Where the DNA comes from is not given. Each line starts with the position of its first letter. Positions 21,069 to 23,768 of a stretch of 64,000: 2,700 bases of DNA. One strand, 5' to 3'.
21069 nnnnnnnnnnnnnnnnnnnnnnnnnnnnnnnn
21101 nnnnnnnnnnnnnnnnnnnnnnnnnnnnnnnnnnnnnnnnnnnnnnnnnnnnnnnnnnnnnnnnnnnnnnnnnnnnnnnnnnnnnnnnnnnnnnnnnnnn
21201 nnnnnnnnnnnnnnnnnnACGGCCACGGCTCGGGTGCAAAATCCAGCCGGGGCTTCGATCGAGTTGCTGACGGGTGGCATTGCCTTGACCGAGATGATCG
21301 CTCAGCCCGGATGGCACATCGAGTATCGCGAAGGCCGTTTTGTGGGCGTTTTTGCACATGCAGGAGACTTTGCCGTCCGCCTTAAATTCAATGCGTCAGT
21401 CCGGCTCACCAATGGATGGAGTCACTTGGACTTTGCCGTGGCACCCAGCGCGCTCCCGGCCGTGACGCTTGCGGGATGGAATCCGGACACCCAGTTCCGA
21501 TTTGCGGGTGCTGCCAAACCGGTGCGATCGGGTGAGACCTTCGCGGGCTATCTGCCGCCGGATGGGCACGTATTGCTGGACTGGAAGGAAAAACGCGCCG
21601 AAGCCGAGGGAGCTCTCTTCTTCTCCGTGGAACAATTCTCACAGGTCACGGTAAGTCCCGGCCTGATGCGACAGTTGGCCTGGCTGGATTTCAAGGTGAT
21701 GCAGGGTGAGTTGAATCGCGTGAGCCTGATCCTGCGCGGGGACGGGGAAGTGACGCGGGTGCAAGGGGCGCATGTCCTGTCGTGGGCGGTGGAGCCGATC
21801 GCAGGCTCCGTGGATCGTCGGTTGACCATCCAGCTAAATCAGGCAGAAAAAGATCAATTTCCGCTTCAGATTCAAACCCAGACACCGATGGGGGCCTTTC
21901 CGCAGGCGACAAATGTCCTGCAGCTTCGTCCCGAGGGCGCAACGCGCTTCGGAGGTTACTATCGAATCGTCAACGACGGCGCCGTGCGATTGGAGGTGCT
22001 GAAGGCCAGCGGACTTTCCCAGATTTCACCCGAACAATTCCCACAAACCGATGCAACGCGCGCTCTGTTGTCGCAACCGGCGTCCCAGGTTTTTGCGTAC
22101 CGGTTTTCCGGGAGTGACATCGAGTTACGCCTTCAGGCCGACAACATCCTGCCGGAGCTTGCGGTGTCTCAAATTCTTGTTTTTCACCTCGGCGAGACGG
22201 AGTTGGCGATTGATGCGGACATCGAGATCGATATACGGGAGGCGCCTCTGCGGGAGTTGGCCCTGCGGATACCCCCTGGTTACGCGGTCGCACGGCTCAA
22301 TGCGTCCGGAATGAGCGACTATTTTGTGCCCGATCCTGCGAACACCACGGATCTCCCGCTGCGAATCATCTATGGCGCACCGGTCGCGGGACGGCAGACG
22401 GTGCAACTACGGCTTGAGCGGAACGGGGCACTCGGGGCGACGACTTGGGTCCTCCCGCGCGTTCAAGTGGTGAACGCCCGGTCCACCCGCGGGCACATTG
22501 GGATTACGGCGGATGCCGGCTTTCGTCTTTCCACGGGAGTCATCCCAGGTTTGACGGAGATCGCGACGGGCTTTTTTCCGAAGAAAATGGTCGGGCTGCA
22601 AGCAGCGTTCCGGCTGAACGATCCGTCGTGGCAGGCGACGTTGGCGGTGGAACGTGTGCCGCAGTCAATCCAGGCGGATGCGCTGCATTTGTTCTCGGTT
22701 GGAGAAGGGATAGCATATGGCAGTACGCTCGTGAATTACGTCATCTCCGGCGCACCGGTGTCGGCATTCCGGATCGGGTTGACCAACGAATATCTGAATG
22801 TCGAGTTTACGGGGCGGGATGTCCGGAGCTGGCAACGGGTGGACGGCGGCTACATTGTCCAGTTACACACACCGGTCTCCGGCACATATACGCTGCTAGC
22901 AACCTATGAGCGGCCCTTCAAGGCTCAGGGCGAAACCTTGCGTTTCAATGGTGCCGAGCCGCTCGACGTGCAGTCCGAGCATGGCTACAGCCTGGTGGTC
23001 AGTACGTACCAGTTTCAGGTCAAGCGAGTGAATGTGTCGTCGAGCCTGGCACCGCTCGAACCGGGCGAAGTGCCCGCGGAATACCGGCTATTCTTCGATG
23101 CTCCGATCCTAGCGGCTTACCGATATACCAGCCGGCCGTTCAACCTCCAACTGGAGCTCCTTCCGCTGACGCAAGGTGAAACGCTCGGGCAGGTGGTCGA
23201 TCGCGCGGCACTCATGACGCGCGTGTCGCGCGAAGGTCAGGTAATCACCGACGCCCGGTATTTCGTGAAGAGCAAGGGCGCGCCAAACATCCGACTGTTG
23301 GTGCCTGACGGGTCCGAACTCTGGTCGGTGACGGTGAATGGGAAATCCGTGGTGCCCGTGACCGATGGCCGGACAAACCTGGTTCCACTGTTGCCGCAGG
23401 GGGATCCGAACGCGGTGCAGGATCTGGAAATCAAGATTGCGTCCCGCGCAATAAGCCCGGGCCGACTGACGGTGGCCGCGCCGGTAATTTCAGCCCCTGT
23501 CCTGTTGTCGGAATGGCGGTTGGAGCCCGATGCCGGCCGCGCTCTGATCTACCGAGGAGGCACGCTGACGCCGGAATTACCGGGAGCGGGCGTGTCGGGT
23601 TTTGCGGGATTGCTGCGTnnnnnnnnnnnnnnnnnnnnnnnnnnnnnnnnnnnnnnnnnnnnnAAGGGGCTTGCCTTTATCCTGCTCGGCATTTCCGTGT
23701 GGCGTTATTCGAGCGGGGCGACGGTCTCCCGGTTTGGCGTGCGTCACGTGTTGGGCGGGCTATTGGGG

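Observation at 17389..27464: ECF sigma / anti-sigma-VWA / 2356-aa internally duplicated membrane giant: a three-gene module of unknown function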

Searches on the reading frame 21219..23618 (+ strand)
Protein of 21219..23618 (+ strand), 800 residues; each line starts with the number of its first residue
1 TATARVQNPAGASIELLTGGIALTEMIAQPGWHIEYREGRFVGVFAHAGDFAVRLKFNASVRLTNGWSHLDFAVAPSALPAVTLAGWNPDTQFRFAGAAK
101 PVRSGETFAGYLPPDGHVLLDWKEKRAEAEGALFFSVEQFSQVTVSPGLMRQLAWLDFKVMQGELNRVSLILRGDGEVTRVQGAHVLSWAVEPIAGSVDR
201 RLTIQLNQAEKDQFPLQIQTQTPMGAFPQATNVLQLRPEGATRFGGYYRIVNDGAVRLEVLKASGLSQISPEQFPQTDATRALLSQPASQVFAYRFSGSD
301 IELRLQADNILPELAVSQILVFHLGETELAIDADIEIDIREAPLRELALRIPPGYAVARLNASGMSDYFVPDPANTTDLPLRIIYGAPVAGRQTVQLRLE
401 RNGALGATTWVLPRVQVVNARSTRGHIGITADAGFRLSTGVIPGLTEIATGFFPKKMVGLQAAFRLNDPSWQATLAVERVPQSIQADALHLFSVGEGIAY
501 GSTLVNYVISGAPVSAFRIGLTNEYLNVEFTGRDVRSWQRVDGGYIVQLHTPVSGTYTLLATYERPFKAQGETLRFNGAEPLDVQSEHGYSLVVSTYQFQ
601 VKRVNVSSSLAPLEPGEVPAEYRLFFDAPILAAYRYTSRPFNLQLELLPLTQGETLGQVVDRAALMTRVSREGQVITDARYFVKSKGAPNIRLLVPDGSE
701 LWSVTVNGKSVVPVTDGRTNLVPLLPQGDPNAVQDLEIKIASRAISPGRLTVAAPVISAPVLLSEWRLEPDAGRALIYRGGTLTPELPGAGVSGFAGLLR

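Call 62: search_protein_representatives(alignment_id=A5)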
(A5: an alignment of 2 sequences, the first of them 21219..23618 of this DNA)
Query: 2 sequences, 843 profile positions. Proteins with E-value up to 0.001 (for the whole library): 4697; up to 1e-10: 3155; up to 1e-30: 1151. The best 150 are listed.
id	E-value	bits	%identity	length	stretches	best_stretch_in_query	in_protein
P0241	0.0e+00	1692.9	-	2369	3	2-843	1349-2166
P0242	0.0e+00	1586.8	-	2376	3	4-822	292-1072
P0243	0.0e+00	1511.9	-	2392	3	50-825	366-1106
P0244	0.0e+00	1393.8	-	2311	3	3-822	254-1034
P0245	0.0e+00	1389.3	-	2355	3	2-842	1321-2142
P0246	0.0e+00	1370.4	-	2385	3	1-821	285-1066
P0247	0.0e+00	1347.8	-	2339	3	1-820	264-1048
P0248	0.0e+00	1314.4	-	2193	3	7-826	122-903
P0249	0.0e+00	1313.3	-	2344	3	3-841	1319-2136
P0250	0.0e+00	1306.2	-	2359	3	2-842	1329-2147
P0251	0.0e+00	1233.1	-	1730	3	1-843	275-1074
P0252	0.0e+00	1210.0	-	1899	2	3-825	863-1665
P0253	0.0e+00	1208.4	-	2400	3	2-825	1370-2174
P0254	0.0e+00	1179.2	-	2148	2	4-840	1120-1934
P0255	0.0e+00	1151.6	-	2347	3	1-807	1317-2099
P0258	0.0e+00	1073.1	-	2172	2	55-819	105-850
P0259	0.0e+00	1068.8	-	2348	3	2-819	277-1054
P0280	1.3e-265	900.0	-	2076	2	6-826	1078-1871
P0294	1.7e-247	840.1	-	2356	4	3-815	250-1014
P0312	7.0e-226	768.6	-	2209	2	13-824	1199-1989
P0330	2.8e-212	723.6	-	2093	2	8-827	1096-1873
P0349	2.2e-201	687.6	-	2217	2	41-825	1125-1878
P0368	6.7e-189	646.3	-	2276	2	69-842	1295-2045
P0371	3.7e-187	640.5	-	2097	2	11-833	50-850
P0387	3.0e-178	611.0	-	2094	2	10-831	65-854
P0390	6.4e-177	606.6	-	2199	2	13-841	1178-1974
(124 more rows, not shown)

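Call 63: list_cluster_members(proteins=[P0390, P0387, P0371, P0349, P0312, P0258, P0280, P0330, P0368, P0254])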
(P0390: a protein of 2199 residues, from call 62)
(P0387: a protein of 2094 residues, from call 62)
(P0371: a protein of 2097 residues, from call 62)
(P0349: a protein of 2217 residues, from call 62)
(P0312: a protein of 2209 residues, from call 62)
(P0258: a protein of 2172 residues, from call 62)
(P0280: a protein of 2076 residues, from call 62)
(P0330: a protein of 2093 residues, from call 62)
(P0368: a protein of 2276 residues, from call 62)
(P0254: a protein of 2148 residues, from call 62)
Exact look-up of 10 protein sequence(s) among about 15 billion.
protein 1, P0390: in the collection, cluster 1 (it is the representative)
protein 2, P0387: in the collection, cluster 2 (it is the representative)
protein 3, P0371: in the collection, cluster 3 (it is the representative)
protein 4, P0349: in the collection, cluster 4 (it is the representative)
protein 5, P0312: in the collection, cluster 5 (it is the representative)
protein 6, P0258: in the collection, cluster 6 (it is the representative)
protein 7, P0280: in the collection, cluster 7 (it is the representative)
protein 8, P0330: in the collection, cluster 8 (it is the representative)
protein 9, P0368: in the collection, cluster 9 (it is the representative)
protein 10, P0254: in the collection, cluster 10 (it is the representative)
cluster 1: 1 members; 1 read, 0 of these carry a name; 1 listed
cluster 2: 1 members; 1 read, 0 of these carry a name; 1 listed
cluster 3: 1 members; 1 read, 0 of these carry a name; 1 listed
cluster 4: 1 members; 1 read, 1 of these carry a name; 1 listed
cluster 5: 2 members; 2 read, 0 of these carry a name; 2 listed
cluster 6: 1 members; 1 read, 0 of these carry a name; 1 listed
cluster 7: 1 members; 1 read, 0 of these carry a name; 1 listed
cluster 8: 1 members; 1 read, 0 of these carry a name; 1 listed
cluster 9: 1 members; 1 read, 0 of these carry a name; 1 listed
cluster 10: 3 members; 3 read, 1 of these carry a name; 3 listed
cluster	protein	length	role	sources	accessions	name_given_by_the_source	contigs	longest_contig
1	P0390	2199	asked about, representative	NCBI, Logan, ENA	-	-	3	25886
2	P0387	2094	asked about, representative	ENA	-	-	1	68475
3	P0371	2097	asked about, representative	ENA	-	-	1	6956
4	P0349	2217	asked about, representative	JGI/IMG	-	hypothetical protein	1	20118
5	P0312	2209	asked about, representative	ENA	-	-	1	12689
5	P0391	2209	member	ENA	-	-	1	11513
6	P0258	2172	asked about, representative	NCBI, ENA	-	-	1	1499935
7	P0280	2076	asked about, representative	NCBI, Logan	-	-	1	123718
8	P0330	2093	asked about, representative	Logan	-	-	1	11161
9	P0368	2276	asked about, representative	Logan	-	-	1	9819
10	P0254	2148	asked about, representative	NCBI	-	-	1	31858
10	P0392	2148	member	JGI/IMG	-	hypothetical protein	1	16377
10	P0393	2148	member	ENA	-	-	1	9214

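Call 64: find_encoding_contigs(protein=P0258, flank=8000, max_places=2)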
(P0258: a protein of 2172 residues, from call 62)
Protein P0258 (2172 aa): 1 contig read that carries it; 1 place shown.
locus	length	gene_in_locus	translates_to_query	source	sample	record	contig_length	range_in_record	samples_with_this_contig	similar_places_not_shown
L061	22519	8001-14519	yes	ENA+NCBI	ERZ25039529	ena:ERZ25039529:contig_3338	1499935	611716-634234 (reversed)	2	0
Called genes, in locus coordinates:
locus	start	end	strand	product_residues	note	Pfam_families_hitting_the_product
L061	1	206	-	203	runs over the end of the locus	PF03167:UDG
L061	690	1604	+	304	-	PF12804:NTP_transf_3 (faint)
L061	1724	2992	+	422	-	-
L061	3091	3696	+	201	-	PF04542:Sigma70_r2, PF08281:Sigma70_r4_2, PF04545:Sigma70_r4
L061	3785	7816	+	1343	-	PF12951:PATR, PF12450:vWF_A, PF00092:VWA, PF13519:VWA_2, PF12034:YfbK_C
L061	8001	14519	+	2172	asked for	-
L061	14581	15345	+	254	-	-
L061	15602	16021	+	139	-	PF01627:Hpt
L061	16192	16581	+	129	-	PF00072:Response_reg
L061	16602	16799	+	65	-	-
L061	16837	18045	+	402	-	PF05157:MshEN, PF00437:T2SSE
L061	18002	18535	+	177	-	PF00437:T2SSE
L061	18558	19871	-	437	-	-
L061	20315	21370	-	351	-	-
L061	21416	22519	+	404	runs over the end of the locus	PF04055:Radical_SAM, PF06969:HemN_C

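Call 68: find_encoding_contigs(protein=P0390, flank=8000, max_places=2)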
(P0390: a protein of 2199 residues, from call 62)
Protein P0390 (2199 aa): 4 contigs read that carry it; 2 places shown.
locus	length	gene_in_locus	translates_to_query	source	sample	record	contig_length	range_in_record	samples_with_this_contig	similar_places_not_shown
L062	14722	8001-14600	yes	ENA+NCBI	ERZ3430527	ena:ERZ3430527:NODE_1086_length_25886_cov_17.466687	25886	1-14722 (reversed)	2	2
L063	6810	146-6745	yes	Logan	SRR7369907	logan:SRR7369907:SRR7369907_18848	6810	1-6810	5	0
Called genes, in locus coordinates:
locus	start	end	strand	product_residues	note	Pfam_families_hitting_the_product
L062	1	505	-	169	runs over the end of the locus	-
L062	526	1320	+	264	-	PF01168:Ala_racemase_N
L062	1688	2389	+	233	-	PF04542:Sigma70_r2, PF08281:Sigma70_r4_2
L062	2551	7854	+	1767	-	PF13490:zf-HC2 (weak), PF12450:vWF_A, PF00092:VWA, PF13519:VWA_2, PF13768:VWA_3, PF12034:YfbK_C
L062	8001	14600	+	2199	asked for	-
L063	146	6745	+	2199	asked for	-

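Call 69: find_homologous_proteins(query=P0390)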
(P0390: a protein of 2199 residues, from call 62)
Query P0390 (2199 aa): 49 proteins with E <= 0.001 among 8000 candidates.
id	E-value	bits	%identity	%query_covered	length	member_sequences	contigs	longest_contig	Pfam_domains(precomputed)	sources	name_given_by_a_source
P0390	0.0e+0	4853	100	100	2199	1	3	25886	-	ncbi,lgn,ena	-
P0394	0.0e+0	2518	54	99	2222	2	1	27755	-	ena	-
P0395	0.0e+0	2460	54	98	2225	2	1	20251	-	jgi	-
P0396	0.0e+0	2448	52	100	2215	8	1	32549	-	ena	-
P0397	0.0e+0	2424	53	99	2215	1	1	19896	-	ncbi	ncbi:MAG: hypothetical protein WD768_16315 [Phycisphaeraceae bacterium]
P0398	0.0e+0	2394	53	98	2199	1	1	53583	-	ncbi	-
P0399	0.0e+0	2096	46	97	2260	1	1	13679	-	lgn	-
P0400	0.0e+0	1730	41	99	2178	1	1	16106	-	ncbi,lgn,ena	-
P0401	0.0e+0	1728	41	99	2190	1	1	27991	-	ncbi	-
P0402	0.0e+0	1682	41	97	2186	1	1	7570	-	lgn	-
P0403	0.0e+0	1676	39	100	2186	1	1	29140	-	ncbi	-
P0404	0.0e+0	1640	40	98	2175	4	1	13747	-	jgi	jgi:hypothetical protein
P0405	0.0e+0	1581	40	97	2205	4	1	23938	-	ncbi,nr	ncbi:MAG TPA: hypothetical protein PK280_11005 [Planctomycetota bacterium]|nr:hypothetical protein [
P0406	0.0e+0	1577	40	97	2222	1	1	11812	-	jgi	jgi:hypothetical protein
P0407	0.0e+0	1576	41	89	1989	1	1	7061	-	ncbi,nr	ncbi:MAG TPA: hypothetical protein VM141_03465, partial [Planctomycetota bacterium]|nr:hypothetical 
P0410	0.0e+0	1554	39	97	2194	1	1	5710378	-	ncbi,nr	ncbi:hypothetical protein HED60_12005 [Planctomycetales bacterium ZRK34]|nr:hypothetical protein HED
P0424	2.0e-200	687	30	44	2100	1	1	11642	-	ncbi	-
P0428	1.6e-136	475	25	41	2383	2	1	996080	-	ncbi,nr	ncbi:hypothetical protein [Novipirellula aureliae]|nr:hypothetical protein [Novipirellula aureliae]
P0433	8.4e-116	406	24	45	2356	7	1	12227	-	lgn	-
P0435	1.6e-17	80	23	36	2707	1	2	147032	PF07596.17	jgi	jgi:hypothetical protein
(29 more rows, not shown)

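Call 70: find_encoding_contigs(protein=P0410, flank=9000, max_places=1)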
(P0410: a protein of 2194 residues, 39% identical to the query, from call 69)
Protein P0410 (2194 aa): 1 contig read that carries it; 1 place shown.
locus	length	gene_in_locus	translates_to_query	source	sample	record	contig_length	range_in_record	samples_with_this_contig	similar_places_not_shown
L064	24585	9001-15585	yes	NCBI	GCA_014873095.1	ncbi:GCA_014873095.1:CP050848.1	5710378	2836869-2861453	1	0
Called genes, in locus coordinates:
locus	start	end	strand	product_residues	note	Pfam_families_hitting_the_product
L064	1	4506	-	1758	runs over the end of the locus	-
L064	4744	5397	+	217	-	PF04542:Sigma70_r2, PF08281:Sigma70_r4_2, PF04545:Sigma70_r4 (faint)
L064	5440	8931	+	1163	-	PF13490:zf-HC2 (weak), PF12450:vWF_A, PF00092:VWA, PF13519:VWA_2, PF13768:VWA_3, PF12034:YfbK_C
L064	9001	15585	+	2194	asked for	-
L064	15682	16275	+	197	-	-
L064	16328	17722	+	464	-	PF00875:DNA_photolyase, PF03441:FAD_binding_7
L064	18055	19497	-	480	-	PF02874:ATP-synt_ab_N, PF00006:ATP-synt_ab, PF22919:ATP-synt_VA_C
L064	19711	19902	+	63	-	PF13396:PLDc_N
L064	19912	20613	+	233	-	PF00657:Lipase_GDSL (weak), PF13472:Lipase_GDSL_2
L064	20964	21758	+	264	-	PF00924:MS_channel_2nd, PF21082:MS_channel_3rd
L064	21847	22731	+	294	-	-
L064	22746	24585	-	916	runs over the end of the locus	PF00754:F5_F8_type_C, PF22633:F5_F8_type_C_2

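Call 71: find_encoding_contigs(protein=P0428, flank=9000, max_places=1)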
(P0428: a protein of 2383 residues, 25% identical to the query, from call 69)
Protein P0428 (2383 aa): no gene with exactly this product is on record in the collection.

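Call 72: find_encoding_contigs(protein=P0435, flank=9000, max_places=1)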
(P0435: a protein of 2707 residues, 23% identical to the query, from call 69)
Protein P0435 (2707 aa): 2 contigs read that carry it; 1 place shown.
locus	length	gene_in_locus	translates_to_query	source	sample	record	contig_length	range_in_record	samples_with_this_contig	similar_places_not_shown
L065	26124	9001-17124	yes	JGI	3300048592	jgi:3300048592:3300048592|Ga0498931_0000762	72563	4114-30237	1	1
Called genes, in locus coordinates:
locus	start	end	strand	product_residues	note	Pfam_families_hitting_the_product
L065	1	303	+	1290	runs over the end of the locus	PF18582:HZS_alpha, PF03781:FGE-sulfatase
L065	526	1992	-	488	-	PF13506:Glyco_transf_21, PF13641:Glyco_tranf_2_3 (weak), PF00535:Glycos_transf_2 (faint)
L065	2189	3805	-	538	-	PF16980:CitMHS_2, PF03600:CitMHS (weak)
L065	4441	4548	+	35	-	-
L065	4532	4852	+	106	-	PF06902:Fer4_19 (weak), PF13459:Fer4_15, PF13370:Fer4_13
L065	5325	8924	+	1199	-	-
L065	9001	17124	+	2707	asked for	PF07596:SBP_bac_10 (weak)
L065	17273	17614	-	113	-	PF01155:HypA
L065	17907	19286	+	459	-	PF01120:Alpha_L_fucos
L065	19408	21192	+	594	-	PF17297:PEPCK_N, PF00821:PEPCK_GTP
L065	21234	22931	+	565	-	-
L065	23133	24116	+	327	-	-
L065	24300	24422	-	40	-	-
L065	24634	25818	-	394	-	PF00034:Cytochrom_C (faint), PF03150:CCP_MauG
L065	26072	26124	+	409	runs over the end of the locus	PF07585:BBP7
